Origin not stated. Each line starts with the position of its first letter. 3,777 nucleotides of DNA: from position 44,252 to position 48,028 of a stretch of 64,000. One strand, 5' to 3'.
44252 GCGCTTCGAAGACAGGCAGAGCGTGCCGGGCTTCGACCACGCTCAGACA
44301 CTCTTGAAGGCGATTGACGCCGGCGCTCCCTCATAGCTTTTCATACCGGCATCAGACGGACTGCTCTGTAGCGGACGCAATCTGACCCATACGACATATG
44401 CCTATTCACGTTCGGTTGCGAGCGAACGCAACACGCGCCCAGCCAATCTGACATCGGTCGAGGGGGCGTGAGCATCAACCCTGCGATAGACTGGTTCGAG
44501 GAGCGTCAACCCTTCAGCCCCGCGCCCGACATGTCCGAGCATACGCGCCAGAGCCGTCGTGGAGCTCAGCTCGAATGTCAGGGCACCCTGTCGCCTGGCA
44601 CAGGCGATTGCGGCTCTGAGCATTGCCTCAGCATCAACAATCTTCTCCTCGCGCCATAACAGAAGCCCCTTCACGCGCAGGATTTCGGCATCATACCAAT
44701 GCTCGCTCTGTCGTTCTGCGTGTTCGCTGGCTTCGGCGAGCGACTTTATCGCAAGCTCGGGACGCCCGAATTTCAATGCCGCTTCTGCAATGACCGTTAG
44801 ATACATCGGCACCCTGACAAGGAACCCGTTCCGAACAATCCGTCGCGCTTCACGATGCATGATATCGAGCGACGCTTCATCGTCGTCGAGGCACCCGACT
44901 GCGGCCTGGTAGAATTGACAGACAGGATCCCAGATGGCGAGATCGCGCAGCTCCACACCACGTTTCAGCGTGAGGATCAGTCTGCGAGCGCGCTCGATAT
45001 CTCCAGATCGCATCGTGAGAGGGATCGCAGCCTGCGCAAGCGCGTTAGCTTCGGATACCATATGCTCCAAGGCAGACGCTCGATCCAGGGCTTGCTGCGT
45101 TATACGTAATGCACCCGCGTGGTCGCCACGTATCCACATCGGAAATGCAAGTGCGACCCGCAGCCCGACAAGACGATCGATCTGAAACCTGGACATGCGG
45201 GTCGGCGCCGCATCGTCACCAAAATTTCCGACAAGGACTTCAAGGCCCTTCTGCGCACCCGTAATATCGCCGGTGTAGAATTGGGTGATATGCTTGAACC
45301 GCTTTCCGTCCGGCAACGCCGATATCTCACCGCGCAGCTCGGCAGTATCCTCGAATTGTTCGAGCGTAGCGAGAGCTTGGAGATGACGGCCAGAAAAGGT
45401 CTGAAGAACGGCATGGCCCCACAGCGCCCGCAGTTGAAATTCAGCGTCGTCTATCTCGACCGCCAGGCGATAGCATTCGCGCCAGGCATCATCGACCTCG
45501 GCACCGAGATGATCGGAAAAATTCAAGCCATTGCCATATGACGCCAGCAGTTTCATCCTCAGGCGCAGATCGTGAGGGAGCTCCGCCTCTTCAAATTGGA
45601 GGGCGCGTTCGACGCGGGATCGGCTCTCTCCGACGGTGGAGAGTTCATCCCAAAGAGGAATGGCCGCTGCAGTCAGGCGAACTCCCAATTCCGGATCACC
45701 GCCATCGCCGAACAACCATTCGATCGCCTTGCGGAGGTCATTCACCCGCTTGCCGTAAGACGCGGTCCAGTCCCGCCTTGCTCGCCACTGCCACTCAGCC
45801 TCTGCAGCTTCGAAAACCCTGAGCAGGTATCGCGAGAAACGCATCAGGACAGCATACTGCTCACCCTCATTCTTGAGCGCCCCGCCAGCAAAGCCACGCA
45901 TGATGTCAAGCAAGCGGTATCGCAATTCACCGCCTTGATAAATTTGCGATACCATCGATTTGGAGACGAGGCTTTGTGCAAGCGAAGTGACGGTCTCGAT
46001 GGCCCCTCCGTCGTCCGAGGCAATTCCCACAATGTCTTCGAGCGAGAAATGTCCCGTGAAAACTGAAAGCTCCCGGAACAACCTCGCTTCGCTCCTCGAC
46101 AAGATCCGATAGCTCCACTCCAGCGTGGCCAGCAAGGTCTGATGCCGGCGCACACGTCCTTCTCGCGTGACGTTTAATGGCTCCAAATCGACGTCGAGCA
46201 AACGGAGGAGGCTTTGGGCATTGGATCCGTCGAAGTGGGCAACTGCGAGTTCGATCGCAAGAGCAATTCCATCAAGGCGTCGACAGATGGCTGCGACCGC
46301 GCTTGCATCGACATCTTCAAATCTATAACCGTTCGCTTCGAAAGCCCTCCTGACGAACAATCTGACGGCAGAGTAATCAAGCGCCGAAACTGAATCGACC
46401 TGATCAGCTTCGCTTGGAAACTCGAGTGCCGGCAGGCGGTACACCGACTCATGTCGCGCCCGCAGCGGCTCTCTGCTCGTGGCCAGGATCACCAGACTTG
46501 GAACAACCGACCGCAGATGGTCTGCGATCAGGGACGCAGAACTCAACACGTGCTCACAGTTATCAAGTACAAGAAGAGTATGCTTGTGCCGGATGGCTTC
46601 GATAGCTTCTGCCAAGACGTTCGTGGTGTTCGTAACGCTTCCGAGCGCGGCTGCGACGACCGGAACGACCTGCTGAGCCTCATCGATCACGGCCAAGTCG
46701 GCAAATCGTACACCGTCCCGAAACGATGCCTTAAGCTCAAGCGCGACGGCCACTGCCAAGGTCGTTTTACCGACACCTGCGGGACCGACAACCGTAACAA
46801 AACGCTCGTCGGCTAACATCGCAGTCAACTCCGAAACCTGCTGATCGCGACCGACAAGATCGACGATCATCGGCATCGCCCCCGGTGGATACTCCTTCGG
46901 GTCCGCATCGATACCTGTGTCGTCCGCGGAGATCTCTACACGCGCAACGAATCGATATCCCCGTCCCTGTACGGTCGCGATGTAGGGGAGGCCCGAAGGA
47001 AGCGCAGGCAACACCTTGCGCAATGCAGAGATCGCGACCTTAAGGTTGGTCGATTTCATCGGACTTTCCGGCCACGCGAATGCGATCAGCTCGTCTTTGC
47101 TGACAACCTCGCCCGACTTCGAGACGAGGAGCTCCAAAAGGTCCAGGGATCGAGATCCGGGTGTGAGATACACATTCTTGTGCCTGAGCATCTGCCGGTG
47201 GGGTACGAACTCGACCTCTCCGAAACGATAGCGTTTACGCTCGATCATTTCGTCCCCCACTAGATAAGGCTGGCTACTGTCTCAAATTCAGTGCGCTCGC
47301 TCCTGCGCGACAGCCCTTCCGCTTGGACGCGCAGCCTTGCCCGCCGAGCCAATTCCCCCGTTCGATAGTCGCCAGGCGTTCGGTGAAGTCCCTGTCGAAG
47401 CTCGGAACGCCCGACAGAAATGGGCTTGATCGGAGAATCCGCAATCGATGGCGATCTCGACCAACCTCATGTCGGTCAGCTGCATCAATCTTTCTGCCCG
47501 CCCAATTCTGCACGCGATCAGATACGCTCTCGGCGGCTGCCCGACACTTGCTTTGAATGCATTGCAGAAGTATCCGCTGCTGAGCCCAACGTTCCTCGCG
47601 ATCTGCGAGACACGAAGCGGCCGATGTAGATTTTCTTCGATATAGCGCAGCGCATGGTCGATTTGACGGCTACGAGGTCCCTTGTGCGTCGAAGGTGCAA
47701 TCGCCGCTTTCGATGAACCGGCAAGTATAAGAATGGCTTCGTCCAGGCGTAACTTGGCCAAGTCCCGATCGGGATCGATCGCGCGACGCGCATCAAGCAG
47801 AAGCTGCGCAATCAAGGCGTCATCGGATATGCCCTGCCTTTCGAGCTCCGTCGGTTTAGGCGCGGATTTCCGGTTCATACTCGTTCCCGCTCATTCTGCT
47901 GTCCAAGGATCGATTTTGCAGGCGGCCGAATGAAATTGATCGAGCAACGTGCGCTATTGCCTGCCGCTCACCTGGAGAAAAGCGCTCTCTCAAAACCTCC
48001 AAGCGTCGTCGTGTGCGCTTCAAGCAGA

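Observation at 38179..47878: Cluster of three divergent wHTH-NB-ARC(STAND)-TPR paralogs plus an AraC regulator: an NLR-like sensor array with DNA-binding output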

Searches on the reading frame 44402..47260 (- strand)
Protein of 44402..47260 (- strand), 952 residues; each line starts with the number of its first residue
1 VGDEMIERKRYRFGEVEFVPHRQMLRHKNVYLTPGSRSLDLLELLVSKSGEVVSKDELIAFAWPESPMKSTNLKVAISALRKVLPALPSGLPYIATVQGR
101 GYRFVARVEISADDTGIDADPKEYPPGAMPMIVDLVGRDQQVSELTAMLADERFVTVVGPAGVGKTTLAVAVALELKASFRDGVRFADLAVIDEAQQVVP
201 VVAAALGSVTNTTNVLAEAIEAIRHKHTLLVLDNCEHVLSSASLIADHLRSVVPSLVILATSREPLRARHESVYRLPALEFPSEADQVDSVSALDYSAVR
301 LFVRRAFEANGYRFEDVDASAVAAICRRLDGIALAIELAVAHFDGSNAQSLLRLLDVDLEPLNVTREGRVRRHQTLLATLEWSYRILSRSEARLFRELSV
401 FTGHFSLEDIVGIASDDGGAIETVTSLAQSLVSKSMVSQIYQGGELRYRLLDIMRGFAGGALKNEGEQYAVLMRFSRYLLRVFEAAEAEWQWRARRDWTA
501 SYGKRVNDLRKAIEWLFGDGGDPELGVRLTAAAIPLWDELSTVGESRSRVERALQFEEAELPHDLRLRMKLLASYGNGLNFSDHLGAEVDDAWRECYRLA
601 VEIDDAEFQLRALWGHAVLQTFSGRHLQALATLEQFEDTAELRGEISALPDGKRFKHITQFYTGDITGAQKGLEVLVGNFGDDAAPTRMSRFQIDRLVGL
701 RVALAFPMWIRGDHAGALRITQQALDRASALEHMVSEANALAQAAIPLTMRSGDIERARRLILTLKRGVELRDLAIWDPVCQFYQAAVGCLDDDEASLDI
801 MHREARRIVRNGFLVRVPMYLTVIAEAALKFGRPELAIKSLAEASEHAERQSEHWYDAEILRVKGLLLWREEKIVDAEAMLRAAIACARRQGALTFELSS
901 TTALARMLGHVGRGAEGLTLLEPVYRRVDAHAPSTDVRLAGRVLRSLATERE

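Call 3: search_protein_families(library=pfam, proteins=[window:44402-47260:-], max_evalue=0.01)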
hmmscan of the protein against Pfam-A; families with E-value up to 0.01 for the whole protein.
window:44402-47260:- (952 aa): 16 families
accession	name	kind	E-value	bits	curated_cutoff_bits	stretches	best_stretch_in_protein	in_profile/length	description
PF00486.34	Trans_reg_C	-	5.1e-14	52.5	26.2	1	36-104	8-77/77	Transcriptional regulatory protein, C terminal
PF13401.12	AAA_22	-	1.3e-08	35.7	27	1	151-243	4-100/130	AAA domain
PF13191.12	AAA_16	-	1.3e-07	32.7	32.6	1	135-191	2-56/167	AAA ATPase domain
PF20703.3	nSTAND1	-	3.8e-07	30.5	27.1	1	137-316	18-209/379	Novel STAND NTPase 1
PF20720.3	nSTAND3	-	6.7e-07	29.6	27.2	1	142-250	7-126/155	Novel STAND NTPase 3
PF13424.12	TPR_12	-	1.4e-06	28.8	30.1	1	824-889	9-76/77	Tetratricopeptide repeat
PF00004.35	AAA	-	9.5e-05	23.3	21.2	1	156-242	2-73/131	ATPase family associated with various cellular activities (AAA)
PF13604.12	AAA_30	-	0.00014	22.1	27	1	139-236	4-98/191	AAA domain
PF02562.22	PhoH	-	0.00019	21.4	27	1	143-176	10-43/205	PhoH-like protein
PF00931.28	NB-ARC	-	0.0002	21.2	23.5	1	140-234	3-108/248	NB-ARC domain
PF05729.18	NACHT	-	0.00043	20.6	26.7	1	154-308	2-165/167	NACHT domain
PF25199.1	nSTAND_NTPase5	-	0.00088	19.6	34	1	152-264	41-134/145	Novel STAND NTPase 5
PF25201.1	nSTAND6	-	0.0018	18.7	27.7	1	135-179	1-45/148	Novel STAND NTPase 6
PF13238.12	AAA_18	-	0.0021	18.9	29.4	1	155-269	1-107/128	AAA domain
PF13481.12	AAA_25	-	0.0033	17.5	27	0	148-186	29-63/195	AAA domain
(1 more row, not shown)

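Call 4: search_protein_families(library=ncbifam, proteins=[window:44402-47260:-], max_evalue=0.01)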
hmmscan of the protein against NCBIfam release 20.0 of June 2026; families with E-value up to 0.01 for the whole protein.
window:44402-47260:- (952 aa): 25 families
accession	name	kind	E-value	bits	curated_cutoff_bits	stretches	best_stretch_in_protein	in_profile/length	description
TIGR03903.1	TOMM_kin_cyc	equivalog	7.7e-14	50.5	705.75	1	598-905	964-1265/1267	TOMM system kinase/cyclase fusion protein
NF009037.0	PRK12370.1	equivalog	2.6e-10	39.3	589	1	9-115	12-116/553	HilA/EilA family virulence transcriptional regulator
NF007540.1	PRK10153.1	equivalog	6.8e-09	35.1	400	1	28-111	25-107/516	lysine decarboxylation/transport transcriptional activator CadC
NF053617.1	SARPRegAfsRStmc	equivalog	7e-09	34.2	1430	1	117-193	279-361/986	SARP-family global regulator AfsR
NF045944.1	ResRegRpaBCyano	equivalog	1.9e-07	30.7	330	1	23-104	145-227/229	response regulator transcription factor RpaB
NF033118.1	vanR-O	exception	2.1e-06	27.4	505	1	20-106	139-222/233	vancomycin resistance response regulator transcription factor VanR-O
NF033117.2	vanR_ACDEGLN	exception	4.5e-06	26.4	350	1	21-103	143-224/226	VanR-ABDEGLN family response regulator transcription factor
NF007005.1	PRK09468.1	equivalog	1.9e-05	24.2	331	1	9-106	135-233/237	osmolarity response regulator transcription factor OmpR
NF007820.0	PRK10529.1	equivalog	7.4e-05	22.3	325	0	23-105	142-224/225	two-component system response regulator KdpE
NF051850.1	RespRegRprY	equivalog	0.00012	21.6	370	1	4-108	127-230/234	response regulator transcription factor RprY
NF053854.1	RespRegPhoBBctds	equivalog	0.00014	21.3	270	1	21-104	145-224/225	two-component system response regulator PhoB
NF008078.0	PRK10816.1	equivalog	0.00017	21.1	336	1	38-104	154-220/223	two-component system response regulator PhoP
NF008199.0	PRK10955.1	equivalog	0.00018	21.5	341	1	17-106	140-230/232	envelope stress response regulator transcription factor CpxR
TIGR01387.1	cztR_silR_copR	subfamily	0.00094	18.9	279.2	1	18-103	134-217/218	heavy metal response regulator transcription factor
NF000404.1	vanR-D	exception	0.0015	18.1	500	1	20-103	147-229/232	vancomycin resistance response regulator transcription factor VanR-D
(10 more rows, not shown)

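Call 6: search_protein_families(library=padloc, proteins=[window:44402-47260:-], max_evalue=0.01)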
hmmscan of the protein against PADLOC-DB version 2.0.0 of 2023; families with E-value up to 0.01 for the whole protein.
window:44402-47260:- (952 aa): 5 families
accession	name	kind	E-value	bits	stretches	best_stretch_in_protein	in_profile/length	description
PDLC04140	mad8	-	8e-05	20.3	1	140-179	15-54/314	mads_8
PDLC04790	PDC-S01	-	0.00039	17.2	1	134-182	10-57/422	-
PDLC02082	Cas3b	-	0.0033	13.9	1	143-182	236-276/734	-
PDLC05079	PDC-S73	-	0.0072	13.1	1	146-175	185-214/752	-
PDLC04232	IetA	-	0.0086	13.5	0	155-186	119-149/330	-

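Call 39: find_homologous_proteins(query=window:44402-47260:-, max_evalue=1e-10)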
Query window:44402-47260:- (952 aa): 6285 proteins with E <= 1e-10 among 8000 candidates; the best 120 are listed.
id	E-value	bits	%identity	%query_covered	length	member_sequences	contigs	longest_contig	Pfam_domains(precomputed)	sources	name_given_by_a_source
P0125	0.0e+0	2082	100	100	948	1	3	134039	PF13424.13,PF00486.35,PF13401.13,PF20703.4,PF20720.4,PF13191.13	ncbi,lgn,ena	-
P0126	0.0e+0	1017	53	99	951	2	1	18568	PF25872.1,PF00486.35,PF13401.13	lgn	-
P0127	9.4e-285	965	52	98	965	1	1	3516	PF17874.8,PF25872.1,PF13424.13,PF00486.35,PF13401.13,PF00931.29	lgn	-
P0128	8.9e-279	945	50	100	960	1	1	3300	PF17874.8,PF13424.13,PF00486.35,PF13401.13,PF13191.13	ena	-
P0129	1.5e-274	931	49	99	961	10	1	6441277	PF17874.8,PF00486.35,PF13401.13,PF00931.29,PF13191.13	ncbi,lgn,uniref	ncbi:ATP-binding protein [Mesorhizobium caraganae]|uniref:ATP-binding protein n=1 Tax=Mesorhizobium 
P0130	6.6e-274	929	49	98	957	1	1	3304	PF17874.8,PF00486.35,PF13401.13,PF13191.13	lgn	-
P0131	4.2e-273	927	49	98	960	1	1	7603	PF17874.8,PF00486.35,PF13401.13,PF13191.13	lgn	-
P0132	4.3e-273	927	50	99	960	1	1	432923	PF17874.8,PF00486.35,PF13401.13,PF13191.13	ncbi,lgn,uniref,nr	ncbi:winged helix-turn-helix domain-containing protein [Rhizobium sp. Root1220]|uniref:ATP-binding p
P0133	2.7e-272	924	50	98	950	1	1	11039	PF00486.35,PF13401.13,PF00931.29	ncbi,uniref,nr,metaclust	ncbi:winged helix-turn-helix domain-containing protein [Novosphingobium sp. AP12]|uniref:ATP-binding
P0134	3.2e-271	920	50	99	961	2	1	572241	PF17874.8,PF25872.1,PF00486.35,PF13401.13,PF20703.4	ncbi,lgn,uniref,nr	ncbi:winged helix-turn-helix domain-containing protein [Rhizobium sp. BK251]|uniref:ATP-binding prot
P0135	6.8e-271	919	51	97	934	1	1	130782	PF07721.21,PF17874.8,PF00486.35,PF13401.13,PF13191.13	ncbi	-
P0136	2.6e-270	917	50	97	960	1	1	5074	PF00486.35,PF13401.13,PF13191.13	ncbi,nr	ncbi:MAG: transcriptional regulator [Sphingomonas hengshuiensis]|nr:MAG: transcriptional regulator [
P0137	3.5e-270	917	51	99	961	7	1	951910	PF25872.1,PF00486.35,PF13401.13,PF00931.29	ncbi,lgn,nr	ncbi:ATP-binding protein [Ancylobacter defluvii]|nr:winged helix-turn-helix domain-containing protei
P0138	4.6e-270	917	50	99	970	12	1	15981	PF00486.35,PF13401.13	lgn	-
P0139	7.8e-270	916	50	99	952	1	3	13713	PF17874.8,PF00486.35,PF13401.13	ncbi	-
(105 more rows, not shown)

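Call 40: find_encoding_contigs(protein=P0126, flank=10000, max_places=2)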
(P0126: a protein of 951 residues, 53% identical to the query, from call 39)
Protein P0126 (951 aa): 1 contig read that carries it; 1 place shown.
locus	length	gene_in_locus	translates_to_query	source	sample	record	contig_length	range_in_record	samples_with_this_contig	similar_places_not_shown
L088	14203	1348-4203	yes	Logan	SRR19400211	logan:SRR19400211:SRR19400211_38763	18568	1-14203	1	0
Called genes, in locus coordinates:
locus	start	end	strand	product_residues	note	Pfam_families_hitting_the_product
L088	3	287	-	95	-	?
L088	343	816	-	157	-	PF07883:Cupin_2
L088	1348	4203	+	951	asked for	PF00486:Trans_reg_C, PF13401:AAA_22, PF25872:HTH_77 (faint)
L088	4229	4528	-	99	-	PF03992:ABM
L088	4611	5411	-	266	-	PF17124:ThiJ_like (weak), PF01965:DJ-1_PfpI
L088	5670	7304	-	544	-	PF01946:Thi4 (weak), PF00070:Pyr_redox (faint), PF00890:FAD_binding_2 (faint), PF01266:DAO (weak), PF07992:Pyr_redox_2, PF12831:FAD_oxidored (weak), PF13450:NAD_binding_8 (weak), PF13738:Pyr_redox_3, +1 more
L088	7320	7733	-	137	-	PF04828:GFA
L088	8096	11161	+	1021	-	PF07660:STN (weak), PF07715:Plug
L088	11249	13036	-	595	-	PF05960:DUF885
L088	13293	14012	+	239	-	PF10677:DUF2490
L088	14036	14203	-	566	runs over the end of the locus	PF00999:Na_H_Exchanger, PF02254:TrkA_N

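Call 41: find_encoding_contigs(protein=P0129, flank=10000, max_places=2)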
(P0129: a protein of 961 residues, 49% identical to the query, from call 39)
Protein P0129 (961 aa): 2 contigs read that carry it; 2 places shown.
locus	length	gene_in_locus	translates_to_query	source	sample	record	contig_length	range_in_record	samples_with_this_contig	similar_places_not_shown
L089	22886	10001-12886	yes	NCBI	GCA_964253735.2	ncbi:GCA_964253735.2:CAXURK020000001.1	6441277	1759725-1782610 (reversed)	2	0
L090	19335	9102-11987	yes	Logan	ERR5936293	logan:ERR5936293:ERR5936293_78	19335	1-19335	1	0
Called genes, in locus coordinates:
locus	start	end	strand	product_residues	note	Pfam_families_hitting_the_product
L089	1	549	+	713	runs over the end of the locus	PF02449:Glyco_hydro_42, PF08532:Glyco_hydro_42M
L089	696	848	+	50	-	-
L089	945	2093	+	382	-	PF13936:HTH_38, PF00665:rve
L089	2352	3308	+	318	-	PF01370:Epimerase, PF04321:RmlD_sub_bind (weak), PF07993:NAD_binding_4 (faint), PF13460:NAD_binding_10 (faint), PF16363:GDP_Man_Dehyd (faint)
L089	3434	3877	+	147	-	PF03466:LysR_substrate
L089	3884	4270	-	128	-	PF13460:NAD_binding_10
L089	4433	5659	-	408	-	PF07690:MFS_1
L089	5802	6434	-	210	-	-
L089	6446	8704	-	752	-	PF02738:MoCoBD_1, PF20256:MoCoBD_2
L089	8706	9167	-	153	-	PF00111:Fer2, PF13085:Fer2_3 (weak), PF01799:Fer2_2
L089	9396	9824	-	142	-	PF03928:HbpS-like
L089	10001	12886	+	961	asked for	PF00486:Trans_reg_C, PF00931:NB-ARC (weak), PF13191:AAA_16 (weak), PF13401:AAA_22, PF17874:TPR_MalT (faint)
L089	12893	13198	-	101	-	PF03992:ABM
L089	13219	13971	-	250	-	PF12146:Hydrolase_4 (faint), PF12695:Abhydrolase_5, PF12697:Abhydrolase_6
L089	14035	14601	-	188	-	PF01965:DJ-1_PfpI (weak)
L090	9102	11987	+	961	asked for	PF00486:Trans_reg_C, PF00931:NB-ARC (weak), PF13191:AAA_16 (weak), PF13401:AAA_22, PF17874:TPR_MalT (faint)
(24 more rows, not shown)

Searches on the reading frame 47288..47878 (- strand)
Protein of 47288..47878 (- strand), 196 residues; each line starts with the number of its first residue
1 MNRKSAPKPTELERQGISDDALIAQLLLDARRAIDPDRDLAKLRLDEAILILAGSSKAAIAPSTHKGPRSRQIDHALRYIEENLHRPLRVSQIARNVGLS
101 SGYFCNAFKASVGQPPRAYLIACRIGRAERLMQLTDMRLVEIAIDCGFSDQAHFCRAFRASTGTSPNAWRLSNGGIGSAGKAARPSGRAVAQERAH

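Call 3: search_protein_families(library=pfam, proteins=[window:47288-47878:-], max_evalue=0.01)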
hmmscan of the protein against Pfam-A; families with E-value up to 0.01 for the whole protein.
window:47288-47878:- (196 aa): 2 families
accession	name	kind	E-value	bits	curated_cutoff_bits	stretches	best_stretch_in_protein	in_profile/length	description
PF12833.13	HTH_18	-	2.5e-22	79.4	33.6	1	93-170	1-78/80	Helix-turn-helix domain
PF00165.29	HTH_AraC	-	5.1e-21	74.7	26.6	2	133-170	2-41/42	Bacterial regulatory helix-turn-helix proteins, AraC family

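Call 4: search_protein_families(library=ncbifam, proteins=[window:47288-47878:-], max_evalue=0.01)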
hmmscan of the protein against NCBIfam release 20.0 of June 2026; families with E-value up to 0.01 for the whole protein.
window:47288-47878:- (196 aa): 30 families (the best 25 are shown)
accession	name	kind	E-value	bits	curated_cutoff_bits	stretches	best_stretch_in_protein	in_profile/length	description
NF047788.1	TransRegPocR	equivalog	7.3e-18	64.9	500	1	60-171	178-289/296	transcriptional regulator PocR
NF007860.0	PRK10572.1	equivalog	9.7e-17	60.7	208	1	60-172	172-284/292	arabinose operon transcriptional regulator AraC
NF006902.0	PRK09393.1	equivalog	3.9e-15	55.9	425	1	68-171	217-320/327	transcriptional regulator FtrA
TIGR04094.1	adjacent_YSIRK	equivalog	6.4e-15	55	200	1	67-170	281-383/383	YSIRK-targeted surface antigen transcriptional regulator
NF047455.1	TF_Staph_AryK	equivalog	6.7e-15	54.4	850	1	69-172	155-258/759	transcriptional regulator AryK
NF049932.1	TranspRegBtr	equivalog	1.9e-14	53.1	900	1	69-169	162-262/531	bacillibactin transport transcriptional regulator Btr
NF007693.0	PRK10371.1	equivalog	3.5e-14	52.7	253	1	70-171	197-298/309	transcriptional regulator MelR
NF041686.2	ant_diox_reg_AndR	equivalog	6.8e-14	52.2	350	1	50-167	194-315/321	anthranilate 1,2-dioxygenase regulatory protein AndR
NF012144.2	ramA_TF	equivalog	1.1e-13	51.5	180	1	72-172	6-106/108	RamA family antibiotic efflux transcriptional regulator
NF010028.0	PRK13503.1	equivalog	1.6e-13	50.7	288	1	69-171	169-271/278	HTH-type transcriptional activator RhaS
NF052371.1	TransRegGbdRPseu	equivalog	2e-13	50.1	480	1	72-171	226-325/365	choline metabolism transcriptional regulator GbdR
NF049968.1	QhpR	equivalog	2e-12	46.8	250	1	77-170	191-284/284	AraC-like transcriptional regulator QhpR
NF010026.0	PRK13501.1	equivalog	1.2e-11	44.4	363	1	20-170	127-275/290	HTH-type transcriptional activator RhaR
NF012228.1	RobA_TF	equivalog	8.1e-11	41.9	380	1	73-173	5-105/286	MDR efflux pump AcrAB transcriptional activator RobA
TIGR02297.1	HpaA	equivalog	1e-10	41.3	274.65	1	74-170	189-285/287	4-hydroxyphenylacetate catabolism regulatory protein HpaA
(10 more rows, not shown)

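Call 6: search_protein_families(library=padloc, proteins=[window:47288-47878:-], max_evalue=0.01)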
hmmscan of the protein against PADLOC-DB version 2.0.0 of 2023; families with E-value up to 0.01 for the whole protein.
window:47288-47878:- (196 aa): 0 families
